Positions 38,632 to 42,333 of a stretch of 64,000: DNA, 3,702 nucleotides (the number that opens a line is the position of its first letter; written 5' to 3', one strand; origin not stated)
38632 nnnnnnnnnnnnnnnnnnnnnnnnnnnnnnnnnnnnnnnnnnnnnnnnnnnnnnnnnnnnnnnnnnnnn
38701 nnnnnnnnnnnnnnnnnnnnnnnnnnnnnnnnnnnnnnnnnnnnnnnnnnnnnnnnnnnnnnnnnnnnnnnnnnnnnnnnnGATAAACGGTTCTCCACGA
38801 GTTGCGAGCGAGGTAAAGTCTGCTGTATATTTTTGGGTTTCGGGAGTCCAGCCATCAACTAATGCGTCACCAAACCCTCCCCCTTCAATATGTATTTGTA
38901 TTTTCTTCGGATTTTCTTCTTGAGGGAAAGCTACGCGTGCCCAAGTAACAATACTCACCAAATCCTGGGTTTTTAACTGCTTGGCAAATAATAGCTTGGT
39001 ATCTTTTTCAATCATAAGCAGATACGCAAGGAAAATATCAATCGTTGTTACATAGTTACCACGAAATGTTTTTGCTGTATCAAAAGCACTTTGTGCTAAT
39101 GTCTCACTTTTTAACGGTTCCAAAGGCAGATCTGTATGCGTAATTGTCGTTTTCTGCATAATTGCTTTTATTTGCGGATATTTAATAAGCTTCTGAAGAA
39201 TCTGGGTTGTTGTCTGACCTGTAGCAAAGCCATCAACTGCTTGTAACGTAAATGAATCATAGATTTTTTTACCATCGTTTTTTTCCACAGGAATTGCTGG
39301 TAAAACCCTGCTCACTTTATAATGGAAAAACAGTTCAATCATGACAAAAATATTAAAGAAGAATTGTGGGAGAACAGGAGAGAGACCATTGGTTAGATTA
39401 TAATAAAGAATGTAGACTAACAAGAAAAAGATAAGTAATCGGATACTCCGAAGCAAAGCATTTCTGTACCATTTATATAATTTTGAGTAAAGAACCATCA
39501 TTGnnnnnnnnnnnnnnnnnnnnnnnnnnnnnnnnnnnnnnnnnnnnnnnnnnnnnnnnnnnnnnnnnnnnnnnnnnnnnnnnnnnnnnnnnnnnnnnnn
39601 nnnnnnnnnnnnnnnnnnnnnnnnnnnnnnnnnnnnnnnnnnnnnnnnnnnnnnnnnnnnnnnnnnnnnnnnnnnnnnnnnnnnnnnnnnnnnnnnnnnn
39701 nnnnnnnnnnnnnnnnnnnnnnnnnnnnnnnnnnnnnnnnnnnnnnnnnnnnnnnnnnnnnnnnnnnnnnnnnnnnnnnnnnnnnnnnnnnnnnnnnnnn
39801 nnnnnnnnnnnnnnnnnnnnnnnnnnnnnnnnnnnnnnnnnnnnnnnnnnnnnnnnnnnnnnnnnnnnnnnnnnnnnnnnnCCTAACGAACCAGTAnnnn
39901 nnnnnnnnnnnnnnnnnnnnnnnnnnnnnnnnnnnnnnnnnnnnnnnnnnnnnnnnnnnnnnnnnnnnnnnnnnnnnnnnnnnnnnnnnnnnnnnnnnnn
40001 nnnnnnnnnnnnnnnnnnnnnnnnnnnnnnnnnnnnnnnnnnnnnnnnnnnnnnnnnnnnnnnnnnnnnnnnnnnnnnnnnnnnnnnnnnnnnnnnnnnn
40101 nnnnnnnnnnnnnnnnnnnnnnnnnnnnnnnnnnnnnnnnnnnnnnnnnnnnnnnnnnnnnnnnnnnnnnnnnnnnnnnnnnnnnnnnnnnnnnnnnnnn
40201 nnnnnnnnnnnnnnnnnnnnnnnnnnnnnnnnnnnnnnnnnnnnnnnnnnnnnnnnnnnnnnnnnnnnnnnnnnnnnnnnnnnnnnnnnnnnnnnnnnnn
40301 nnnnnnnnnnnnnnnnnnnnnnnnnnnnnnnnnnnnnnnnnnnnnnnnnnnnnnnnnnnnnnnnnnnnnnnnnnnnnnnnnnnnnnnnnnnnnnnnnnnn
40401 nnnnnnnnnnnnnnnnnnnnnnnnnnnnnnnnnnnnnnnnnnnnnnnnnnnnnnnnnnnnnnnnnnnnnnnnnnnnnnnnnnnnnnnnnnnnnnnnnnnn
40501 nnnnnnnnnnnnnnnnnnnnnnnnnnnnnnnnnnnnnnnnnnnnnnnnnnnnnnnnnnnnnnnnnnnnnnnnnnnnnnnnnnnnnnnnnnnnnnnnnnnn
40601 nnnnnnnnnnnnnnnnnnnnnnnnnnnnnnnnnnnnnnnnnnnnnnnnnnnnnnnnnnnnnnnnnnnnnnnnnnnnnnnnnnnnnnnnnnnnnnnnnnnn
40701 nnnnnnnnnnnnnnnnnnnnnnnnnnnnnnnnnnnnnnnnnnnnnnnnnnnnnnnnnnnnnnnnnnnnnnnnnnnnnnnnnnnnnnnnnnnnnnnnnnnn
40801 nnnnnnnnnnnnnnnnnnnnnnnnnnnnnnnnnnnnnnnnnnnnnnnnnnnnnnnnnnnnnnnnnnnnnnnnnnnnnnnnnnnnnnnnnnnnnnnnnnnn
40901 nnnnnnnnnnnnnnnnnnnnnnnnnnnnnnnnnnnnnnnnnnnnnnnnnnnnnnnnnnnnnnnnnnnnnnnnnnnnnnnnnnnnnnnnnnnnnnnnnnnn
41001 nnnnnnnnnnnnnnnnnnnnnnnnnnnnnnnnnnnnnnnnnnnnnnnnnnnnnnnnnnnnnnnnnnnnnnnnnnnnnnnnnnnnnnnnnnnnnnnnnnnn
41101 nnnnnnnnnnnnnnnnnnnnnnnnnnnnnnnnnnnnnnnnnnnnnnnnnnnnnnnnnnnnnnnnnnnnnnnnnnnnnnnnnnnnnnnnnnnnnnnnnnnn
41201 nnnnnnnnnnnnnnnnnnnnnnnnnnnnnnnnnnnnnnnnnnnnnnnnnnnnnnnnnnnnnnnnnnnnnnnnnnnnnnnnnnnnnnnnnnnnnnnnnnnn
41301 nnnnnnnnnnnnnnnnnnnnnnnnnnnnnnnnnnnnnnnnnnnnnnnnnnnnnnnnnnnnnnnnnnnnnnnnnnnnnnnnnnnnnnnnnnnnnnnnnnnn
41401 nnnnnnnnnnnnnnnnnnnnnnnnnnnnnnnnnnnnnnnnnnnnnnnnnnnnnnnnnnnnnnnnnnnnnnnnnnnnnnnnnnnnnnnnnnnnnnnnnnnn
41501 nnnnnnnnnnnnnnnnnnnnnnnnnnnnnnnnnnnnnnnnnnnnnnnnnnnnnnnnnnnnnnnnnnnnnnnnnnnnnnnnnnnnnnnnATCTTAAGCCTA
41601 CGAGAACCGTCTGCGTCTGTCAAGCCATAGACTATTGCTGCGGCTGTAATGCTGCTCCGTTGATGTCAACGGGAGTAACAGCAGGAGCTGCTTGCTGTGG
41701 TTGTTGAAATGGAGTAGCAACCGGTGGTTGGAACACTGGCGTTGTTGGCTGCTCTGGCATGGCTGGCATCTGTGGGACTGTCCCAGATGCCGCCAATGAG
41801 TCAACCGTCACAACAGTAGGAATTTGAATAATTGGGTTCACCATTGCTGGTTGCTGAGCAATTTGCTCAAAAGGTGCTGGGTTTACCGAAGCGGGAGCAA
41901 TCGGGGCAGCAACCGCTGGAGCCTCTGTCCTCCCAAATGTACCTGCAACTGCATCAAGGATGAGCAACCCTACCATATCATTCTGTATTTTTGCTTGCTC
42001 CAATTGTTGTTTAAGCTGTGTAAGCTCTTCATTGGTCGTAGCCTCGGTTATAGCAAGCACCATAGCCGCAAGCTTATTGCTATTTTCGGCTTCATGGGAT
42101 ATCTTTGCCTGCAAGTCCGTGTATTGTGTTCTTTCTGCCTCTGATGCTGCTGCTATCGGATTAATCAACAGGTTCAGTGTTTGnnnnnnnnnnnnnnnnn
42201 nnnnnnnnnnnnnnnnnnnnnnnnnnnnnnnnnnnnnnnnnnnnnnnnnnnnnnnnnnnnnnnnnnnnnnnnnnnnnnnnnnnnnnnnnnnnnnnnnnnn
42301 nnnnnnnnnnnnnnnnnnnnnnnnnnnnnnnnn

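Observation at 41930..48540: A novel ~72-aa repeat module shared between the giant AAA+ ATPase and the adjacent giant membrane protein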

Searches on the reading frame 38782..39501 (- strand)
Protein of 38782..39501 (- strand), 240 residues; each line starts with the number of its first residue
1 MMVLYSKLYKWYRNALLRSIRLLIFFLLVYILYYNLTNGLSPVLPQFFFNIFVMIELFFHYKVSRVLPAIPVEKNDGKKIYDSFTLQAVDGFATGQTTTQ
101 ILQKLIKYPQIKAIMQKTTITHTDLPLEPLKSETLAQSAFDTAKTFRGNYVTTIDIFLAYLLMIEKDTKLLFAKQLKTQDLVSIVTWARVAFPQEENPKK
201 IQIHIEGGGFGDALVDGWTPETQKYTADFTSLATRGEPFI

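Call 24: search_protein_families(library=pfam, proteins=[window:38782-39501:-], max_evalue=10)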
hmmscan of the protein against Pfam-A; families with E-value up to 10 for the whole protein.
window:38782-39501:- (240 aa): 1 family
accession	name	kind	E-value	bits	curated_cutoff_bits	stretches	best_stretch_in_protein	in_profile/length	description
PF20040.4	DUF6442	-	3.5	8.4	25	1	23-65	33-75/102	Family of unknown function (DUF6442)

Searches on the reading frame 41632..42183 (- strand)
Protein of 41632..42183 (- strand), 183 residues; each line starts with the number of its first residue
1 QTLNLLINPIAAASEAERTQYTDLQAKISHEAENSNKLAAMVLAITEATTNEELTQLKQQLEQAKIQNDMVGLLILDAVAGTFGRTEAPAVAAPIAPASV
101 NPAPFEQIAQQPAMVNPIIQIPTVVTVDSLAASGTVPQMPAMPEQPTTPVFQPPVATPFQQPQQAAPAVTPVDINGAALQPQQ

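Call 24: search_protein_families(library=pfam, proteins=[window:41632-42183:-], max_evalue=10)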
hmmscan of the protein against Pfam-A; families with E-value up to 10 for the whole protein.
window:41632-42183:- (183 aa): 1 family
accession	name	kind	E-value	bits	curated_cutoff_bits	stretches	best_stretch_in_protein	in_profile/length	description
PF01347.28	Vitellogenin_N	-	0.11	11.5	24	1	10-70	330-390/590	Lipoprotein amino terminal region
